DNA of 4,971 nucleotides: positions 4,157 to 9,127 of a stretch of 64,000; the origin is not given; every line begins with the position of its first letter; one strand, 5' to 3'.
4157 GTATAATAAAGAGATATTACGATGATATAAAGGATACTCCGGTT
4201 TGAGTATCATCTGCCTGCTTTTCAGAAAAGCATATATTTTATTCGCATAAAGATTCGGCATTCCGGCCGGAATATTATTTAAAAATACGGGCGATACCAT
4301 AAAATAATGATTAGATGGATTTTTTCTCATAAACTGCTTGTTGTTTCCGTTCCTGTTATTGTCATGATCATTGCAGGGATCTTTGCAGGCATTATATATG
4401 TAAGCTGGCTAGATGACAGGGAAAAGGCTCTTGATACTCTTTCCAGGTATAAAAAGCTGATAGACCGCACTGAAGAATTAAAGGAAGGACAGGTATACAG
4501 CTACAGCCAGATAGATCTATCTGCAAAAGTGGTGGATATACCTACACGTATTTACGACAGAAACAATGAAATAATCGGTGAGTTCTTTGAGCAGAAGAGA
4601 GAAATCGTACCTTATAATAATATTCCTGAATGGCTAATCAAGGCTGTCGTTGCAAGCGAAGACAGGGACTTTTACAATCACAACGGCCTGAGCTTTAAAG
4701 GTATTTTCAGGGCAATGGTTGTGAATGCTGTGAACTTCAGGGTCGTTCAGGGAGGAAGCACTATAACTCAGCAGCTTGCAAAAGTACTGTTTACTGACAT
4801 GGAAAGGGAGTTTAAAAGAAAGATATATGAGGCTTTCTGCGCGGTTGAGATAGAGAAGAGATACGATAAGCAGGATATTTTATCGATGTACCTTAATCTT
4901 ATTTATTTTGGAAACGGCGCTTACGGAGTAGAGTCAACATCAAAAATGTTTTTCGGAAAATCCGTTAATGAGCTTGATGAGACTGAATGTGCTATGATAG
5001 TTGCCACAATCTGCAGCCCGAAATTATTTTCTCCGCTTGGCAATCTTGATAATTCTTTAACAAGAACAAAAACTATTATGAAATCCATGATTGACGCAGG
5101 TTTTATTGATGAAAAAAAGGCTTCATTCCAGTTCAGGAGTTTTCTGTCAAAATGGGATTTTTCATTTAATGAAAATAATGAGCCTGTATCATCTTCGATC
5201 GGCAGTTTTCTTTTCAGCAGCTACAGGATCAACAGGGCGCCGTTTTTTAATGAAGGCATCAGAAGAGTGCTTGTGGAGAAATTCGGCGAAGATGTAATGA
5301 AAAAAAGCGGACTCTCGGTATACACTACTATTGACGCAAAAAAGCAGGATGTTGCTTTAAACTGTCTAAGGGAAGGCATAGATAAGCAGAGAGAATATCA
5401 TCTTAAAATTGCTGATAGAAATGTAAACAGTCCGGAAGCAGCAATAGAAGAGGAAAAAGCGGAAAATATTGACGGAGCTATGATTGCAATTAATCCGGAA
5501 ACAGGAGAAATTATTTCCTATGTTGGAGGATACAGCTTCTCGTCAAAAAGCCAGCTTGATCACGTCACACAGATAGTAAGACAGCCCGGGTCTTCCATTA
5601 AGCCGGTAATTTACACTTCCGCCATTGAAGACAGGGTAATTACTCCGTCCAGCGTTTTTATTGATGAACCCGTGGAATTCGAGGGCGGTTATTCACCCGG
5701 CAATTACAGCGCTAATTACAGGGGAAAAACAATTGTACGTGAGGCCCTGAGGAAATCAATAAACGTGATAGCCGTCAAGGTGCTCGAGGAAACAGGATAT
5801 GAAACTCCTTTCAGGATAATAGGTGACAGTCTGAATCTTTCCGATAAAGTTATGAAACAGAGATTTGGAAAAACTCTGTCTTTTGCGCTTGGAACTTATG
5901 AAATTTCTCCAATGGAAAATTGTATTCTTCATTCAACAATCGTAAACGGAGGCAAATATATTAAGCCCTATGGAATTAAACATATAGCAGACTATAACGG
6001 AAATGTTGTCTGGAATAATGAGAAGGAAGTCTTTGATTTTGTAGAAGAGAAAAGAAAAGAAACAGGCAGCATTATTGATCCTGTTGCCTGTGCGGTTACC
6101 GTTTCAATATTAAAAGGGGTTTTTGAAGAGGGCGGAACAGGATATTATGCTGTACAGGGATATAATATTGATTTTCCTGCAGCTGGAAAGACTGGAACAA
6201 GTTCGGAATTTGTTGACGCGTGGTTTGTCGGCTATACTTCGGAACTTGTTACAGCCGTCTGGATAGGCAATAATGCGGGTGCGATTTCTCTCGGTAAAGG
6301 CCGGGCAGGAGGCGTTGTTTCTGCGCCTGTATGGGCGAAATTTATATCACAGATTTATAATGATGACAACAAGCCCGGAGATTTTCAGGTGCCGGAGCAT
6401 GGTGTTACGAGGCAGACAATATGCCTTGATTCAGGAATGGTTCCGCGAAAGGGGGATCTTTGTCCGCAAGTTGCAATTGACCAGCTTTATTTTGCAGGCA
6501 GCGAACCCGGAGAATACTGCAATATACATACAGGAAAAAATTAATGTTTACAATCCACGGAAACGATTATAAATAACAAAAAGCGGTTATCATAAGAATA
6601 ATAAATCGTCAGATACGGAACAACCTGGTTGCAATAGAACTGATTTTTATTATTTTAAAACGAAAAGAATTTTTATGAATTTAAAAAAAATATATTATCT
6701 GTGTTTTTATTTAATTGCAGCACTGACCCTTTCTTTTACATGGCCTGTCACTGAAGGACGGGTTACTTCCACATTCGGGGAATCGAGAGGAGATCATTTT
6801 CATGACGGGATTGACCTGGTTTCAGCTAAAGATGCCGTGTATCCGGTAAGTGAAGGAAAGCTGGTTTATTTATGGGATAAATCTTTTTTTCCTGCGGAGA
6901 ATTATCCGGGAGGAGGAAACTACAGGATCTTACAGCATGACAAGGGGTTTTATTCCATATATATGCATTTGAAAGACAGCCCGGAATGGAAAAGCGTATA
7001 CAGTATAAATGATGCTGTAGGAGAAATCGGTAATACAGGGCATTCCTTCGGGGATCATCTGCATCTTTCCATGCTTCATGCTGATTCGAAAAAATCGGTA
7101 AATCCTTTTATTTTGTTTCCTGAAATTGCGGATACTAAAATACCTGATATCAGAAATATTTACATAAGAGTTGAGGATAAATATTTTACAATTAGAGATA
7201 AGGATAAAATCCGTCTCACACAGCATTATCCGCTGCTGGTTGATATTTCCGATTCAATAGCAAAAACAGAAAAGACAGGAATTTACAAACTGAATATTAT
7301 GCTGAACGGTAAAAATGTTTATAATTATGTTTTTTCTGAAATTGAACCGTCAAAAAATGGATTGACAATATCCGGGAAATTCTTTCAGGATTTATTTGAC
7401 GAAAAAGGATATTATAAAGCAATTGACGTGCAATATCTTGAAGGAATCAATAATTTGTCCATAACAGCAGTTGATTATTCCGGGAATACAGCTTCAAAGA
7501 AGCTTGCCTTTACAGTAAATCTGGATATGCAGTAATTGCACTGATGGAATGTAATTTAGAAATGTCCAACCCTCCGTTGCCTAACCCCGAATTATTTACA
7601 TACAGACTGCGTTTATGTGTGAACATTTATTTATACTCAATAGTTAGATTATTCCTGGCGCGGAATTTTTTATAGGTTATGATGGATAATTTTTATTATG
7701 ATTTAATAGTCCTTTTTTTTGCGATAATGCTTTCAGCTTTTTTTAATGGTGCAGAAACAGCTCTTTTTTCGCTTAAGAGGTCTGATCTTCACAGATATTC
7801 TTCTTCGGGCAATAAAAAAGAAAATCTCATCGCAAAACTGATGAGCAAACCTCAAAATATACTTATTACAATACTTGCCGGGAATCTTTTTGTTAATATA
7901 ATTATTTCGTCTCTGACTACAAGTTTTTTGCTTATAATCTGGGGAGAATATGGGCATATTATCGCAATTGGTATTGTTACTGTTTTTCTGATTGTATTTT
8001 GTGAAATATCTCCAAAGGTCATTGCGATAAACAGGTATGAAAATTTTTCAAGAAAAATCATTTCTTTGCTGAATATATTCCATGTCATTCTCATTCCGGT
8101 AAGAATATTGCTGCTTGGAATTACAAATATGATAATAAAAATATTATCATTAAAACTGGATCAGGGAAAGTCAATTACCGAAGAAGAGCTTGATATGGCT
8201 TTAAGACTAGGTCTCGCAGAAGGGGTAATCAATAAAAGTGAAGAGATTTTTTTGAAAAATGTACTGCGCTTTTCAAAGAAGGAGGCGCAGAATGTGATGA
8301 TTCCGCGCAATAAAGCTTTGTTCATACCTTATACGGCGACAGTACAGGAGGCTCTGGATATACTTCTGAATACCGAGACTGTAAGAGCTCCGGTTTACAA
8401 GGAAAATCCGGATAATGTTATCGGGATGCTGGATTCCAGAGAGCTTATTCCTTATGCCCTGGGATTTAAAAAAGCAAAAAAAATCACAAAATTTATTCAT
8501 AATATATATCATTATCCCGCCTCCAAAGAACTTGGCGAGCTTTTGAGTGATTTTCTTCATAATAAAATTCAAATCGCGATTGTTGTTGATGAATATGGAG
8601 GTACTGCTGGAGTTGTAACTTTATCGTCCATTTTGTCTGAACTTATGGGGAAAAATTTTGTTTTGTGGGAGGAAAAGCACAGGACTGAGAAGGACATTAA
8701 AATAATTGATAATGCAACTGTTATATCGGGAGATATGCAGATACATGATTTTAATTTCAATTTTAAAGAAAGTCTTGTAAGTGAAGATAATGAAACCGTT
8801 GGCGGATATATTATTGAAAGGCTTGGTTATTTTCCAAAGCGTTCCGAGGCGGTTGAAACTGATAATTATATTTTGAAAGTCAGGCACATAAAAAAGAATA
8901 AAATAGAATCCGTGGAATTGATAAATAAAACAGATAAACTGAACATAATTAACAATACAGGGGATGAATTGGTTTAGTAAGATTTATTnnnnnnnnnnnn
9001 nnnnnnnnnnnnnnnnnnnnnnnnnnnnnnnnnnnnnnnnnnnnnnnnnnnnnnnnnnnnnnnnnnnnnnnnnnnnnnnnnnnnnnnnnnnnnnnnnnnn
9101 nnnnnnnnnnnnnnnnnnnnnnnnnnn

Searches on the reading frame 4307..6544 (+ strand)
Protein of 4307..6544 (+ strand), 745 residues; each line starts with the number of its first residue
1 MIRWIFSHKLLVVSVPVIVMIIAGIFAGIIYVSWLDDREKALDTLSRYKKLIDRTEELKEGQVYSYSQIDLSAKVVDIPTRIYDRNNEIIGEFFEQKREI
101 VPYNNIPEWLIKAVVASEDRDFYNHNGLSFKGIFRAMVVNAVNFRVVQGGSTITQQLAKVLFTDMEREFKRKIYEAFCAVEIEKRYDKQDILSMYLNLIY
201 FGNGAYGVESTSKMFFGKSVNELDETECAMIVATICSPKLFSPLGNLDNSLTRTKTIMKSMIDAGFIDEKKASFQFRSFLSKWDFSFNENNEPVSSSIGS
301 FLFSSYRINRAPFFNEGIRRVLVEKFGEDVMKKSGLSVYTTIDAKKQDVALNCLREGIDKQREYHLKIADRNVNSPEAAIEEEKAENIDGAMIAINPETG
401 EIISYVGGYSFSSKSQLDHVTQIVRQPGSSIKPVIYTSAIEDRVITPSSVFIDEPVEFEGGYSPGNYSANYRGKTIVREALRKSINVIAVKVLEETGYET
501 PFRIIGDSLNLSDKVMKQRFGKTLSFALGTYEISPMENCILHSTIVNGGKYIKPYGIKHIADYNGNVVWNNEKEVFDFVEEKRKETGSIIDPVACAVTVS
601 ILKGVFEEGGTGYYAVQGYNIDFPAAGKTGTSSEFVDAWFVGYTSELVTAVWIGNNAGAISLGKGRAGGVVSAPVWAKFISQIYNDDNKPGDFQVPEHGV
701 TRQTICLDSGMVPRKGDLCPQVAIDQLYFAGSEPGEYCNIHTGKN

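Call 10: search_protein_families(library=pfam, proteins=[window:4307-6544:+], max_evalue=0.0001)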
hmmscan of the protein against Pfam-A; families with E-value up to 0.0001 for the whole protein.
window:4307-6544:+ (745 aa): 2 families
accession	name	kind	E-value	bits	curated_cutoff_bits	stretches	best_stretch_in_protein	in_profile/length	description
PF00912.28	Transgly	-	5.5e-60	202.3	27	1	87-261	2-177/178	Transglycosylase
PF00905.27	Transpeptidase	-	2.8e-26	92.9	22.1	1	390-678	1-296/299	Penicillin binding protein transpeptidase domain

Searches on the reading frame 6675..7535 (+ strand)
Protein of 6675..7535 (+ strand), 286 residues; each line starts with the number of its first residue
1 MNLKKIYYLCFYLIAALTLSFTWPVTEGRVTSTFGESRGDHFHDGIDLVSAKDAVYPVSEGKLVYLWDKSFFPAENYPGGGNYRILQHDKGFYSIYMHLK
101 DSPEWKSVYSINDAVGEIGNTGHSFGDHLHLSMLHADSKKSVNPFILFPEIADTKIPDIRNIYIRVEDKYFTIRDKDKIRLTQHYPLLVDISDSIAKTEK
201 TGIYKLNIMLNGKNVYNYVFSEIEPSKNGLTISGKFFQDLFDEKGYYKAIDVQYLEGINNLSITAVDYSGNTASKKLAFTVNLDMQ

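Call 10: search_protein_families(library=pfam, proteins=[window:6675-7535:+], max_evalue=0.0001)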
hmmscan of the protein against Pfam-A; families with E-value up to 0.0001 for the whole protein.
window:6675-7535:+ (286 aa): 1 family
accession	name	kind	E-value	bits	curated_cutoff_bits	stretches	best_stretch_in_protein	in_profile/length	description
PF01551.29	Peptidase_M23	-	5.6e-11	42.9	28.7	1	42-144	2-96/96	Peptidase family M23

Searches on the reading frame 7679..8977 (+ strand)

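Call 10: search_protein_families(library=pfam, proteins=[window:7679-8977:+], max_evalue=0.0001)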
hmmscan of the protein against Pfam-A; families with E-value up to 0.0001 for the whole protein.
window:7679-8977:+ (432 aa): 3 families
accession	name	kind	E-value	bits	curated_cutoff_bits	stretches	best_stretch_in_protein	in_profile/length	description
PF01595.25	CNNM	-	2.1e-40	138.7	28.4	1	10-188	1-181/181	Cyclin M transmembrane N-terminal domain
PF03471.22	CorC_HlyC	-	3.4e-15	56.2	27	1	341-414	2-77/81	Transporter associated domain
PF00571.33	CBS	-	2.9e-11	44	24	0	208-258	4-53/57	CBS domain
